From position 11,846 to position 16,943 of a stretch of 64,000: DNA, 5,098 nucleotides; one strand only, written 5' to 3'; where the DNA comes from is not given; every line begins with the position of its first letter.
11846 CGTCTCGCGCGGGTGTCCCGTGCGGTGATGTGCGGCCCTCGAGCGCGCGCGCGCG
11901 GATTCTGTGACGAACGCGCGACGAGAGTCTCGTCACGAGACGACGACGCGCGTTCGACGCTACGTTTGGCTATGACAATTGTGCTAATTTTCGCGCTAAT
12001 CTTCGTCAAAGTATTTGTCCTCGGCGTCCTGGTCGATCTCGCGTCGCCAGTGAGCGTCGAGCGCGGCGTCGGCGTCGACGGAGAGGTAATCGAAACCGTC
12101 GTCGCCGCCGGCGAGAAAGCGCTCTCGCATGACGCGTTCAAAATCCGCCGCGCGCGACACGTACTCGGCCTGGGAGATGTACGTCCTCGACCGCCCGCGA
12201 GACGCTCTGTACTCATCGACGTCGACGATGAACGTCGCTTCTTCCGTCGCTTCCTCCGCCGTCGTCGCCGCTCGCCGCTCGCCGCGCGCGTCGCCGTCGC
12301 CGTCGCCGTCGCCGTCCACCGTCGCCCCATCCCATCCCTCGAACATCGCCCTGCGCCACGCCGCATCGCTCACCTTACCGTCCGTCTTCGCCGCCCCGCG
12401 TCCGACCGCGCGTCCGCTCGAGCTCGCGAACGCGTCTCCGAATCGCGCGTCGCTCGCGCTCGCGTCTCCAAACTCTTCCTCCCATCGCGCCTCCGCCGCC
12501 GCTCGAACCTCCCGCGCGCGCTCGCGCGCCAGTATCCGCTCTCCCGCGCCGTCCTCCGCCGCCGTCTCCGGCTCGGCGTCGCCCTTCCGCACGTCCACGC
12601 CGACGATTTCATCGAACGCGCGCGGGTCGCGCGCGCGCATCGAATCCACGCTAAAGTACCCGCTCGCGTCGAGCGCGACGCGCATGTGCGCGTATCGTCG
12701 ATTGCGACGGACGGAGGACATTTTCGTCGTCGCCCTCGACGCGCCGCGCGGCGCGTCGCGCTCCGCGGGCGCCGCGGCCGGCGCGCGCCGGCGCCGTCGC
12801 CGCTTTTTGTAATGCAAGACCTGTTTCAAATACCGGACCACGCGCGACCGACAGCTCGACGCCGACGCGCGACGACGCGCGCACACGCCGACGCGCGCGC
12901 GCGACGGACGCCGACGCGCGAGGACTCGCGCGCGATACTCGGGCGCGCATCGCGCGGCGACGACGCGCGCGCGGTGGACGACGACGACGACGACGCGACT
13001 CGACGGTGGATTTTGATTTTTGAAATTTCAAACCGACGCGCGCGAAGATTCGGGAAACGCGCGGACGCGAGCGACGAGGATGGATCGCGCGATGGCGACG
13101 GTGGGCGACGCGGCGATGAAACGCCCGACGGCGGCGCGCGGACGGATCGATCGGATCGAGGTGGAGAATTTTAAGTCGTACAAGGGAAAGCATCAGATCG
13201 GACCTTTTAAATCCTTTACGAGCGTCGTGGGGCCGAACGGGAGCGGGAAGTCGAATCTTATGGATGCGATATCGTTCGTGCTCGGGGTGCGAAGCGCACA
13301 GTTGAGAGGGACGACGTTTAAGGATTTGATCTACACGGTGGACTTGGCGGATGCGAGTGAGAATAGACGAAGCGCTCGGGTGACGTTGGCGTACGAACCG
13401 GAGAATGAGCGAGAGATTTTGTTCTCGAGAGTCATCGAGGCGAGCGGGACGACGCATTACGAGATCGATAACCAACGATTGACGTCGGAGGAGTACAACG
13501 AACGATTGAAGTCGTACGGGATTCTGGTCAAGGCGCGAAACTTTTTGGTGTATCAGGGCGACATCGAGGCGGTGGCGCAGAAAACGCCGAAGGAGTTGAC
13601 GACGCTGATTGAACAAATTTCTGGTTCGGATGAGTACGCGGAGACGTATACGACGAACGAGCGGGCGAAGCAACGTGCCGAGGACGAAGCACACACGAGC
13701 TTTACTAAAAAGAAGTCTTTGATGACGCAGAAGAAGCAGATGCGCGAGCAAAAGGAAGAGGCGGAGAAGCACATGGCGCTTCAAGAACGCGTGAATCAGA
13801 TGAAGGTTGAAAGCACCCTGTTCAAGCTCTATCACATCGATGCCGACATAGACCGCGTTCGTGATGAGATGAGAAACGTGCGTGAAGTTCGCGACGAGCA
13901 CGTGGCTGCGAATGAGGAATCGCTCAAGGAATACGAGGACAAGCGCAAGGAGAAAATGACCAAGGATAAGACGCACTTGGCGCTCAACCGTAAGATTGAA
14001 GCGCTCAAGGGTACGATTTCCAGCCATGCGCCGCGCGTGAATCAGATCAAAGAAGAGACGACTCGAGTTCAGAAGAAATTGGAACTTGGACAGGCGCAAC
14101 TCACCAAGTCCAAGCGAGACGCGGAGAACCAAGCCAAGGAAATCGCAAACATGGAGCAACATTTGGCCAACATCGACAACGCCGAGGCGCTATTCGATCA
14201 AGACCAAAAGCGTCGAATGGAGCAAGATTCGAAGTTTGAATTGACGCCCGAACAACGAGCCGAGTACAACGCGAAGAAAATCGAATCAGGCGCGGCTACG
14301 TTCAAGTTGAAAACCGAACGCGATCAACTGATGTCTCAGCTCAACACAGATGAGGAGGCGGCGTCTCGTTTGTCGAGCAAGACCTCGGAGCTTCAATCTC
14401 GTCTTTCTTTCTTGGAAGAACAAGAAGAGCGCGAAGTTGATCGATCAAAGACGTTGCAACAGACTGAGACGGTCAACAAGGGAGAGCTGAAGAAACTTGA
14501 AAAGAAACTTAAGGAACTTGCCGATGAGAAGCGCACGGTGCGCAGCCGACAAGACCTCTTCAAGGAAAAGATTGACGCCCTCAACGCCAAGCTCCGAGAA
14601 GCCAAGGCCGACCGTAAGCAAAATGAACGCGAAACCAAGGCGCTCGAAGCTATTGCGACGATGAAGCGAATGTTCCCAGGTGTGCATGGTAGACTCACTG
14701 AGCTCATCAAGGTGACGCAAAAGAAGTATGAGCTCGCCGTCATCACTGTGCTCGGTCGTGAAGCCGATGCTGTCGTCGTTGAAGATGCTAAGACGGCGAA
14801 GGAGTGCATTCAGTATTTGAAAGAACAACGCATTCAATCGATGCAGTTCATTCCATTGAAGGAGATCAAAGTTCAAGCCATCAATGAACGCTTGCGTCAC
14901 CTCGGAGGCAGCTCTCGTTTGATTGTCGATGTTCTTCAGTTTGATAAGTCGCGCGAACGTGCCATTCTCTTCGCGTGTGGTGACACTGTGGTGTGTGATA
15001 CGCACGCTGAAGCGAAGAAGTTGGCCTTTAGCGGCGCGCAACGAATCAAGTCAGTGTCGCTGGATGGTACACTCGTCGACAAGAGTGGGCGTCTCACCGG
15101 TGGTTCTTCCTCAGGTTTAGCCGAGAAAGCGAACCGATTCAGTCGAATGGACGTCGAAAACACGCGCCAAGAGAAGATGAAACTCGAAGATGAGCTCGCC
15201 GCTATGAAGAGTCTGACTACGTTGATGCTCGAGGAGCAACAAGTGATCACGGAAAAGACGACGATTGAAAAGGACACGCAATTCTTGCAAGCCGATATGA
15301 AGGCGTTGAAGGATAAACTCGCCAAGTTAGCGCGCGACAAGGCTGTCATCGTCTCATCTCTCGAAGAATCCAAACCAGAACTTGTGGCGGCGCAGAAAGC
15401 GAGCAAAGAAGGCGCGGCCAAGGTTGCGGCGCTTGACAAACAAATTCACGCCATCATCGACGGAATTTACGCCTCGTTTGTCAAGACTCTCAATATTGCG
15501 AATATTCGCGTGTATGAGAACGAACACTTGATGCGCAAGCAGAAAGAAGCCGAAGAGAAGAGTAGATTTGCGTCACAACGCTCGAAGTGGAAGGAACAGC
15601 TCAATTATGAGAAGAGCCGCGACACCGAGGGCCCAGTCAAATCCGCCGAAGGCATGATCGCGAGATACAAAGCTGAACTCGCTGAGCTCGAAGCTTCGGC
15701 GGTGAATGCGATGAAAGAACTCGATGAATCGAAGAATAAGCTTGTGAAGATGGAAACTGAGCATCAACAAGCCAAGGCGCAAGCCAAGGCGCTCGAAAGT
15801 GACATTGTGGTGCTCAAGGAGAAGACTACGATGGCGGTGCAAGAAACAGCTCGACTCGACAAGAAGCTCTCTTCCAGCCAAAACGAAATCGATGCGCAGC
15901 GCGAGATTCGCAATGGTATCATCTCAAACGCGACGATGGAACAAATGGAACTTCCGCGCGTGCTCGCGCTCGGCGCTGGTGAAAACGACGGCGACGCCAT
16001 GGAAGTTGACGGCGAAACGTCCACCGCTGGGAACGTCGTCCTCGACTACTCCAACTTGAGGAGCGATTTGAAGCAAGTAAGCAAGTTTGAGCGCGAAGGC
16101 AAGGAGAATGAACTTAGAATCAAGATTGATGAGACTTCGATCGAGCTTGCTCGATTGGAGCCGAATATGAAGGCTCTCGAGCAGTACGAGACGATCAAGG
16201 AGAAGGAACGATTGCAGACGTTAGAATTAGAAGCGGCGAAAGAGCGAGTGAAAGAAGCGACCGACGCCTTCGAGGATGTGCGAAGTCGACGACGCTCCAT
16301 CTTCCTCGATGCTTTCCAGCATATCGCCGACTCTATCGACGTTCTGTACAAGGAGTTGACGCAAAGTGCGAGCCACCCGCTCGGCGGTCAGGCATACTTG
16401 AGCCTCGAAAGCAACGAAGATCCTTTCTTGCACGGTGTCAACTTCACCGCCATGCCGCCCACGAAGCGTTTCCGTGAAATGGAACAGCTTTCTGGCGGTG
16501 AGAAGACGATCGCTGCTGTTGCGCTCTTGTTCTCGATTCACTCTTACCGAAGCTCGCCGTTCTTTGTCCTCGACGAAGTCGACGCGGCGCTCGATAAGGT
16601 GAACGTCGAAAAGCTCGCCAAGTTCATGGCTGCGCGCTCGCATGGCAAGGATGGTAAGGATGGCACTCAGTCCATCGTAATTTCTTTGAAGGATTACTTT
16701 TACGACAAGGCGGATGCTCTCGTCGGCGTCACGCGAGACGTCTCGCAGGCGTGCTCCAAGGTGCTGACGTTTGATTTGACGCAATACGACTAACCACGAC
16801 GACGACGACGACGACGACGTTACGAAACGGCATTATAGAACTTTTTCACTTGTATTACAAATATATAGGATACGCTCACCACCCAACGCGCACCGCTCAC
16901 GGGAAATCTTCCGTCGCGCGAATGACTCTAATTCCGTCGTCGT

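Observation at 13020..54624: A 5'-to-3' GC gradient within genes: GC-rich intergenic DNA and 5' ends, with ~50% GC in the bodies of long genes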

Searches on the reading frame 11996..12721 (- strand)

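Call 17: search_protein_families(library=pfam, proteins=[window:11996-12721:-], max_evalue=0.01)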
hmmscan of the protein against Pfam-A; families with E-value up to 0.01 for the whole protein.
window:11996-12721:- (241 aa): 1 family
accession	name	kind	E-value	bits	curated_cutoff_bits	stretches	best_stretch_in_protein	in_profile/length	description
PF09747.14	CCD97-like_C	-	3.4e-26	93.1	27.1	1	7-241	1-197/197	Coiled-coil domain containing protein 97-like, C-terminal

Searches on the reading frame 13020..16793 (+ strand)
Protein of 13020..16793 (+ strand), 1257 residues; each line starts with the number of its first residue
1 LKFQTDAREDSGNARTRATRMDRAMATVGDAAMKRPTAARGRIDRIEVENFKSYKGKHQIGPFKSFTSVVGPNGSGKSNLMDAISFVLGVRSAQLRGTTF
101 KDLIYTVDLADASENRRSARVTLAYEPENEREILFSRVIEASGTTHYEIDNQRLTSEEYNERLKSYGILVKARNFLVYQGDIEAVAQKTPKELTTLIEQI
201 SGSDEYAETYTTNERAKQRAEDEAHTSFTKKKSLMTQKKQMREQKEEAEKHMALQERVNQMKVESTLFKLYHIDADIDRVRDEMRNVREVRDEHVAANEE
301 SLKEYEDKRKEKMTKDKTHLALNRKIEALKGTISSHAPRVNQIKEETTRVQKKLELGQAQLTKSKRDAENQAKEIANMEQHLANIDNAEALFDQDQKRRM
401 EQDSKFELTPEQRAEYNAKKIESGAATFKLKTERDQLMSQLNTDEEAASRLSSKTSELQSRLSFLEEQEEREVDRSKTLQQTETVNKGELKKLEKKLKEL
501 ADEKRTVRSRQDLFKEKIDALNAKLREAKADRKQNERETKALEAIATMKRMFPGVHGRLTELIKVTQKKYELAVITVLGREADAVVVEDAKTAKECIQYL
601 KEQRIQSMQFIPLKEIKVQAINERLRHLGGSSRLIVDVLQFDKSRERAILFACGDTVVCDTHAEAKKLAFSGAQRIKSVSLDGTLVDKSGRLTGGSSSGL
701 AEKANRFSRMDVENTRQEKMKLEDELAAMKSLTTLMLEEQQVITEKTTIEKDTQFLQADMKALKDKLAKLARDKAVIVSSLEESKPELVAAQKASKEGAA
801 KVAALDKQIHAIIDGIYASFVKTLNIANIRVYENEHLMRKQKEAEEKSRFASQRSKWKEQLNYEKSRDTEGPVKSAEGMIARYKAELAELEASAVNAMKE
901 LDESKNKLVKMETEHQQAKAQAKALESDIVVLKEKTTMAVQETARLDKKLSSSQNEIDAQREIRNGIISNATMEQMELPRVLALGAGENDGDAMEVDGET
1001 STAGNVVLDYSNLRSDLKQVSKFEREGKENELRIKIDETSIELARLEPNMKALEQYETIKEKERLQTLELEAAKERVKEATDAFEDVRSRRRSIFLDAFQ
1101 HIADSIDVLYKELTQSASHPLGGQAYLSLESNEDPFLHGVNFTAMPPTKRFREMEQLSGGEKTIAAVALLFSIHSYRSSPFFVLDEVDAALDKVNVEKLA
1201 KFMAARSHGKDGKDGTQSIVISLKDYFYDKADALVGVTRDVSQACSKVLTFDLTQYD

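Call 4: search_protein_families(library=pfam, proteins=[window:13020-16793:+], max_evalue=0.01)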
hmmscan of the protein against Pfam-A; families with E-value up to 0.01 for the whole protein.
window:13020-16793:+ (1257 aa): 6 families
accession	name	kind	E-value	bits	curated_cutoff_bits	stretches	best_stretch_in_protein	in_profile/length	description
PF02463.25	SMC_N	-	3.2e-56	190.6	40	1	43-1240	2-214/220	RecF/RecN/SMC N terminal domain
PF06470.18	SMC_hinge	-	2.3e-27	96.1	22.5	1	552-669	1-116/116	SMC proteins Flexible Hinge Domain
PF13476.12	AAA_23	-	2e-14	55.2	27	1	45-250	1-198/201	AAA domain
PF13304.12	AAA_21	-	1.1e-09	39.2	27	1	66-130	1-56/304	AAA domain, putative AbiEii toxin, Type IV TA system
PF13555.12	AAA_29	-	5e-08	33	27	1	44-88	2-46/61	P-loop containing region of AAA domain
PF13558.12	SbcC_Walker_B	-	0.0066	17.1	27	0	1152-1204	28-89/90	SbcC/RAD50-like, Walker B motif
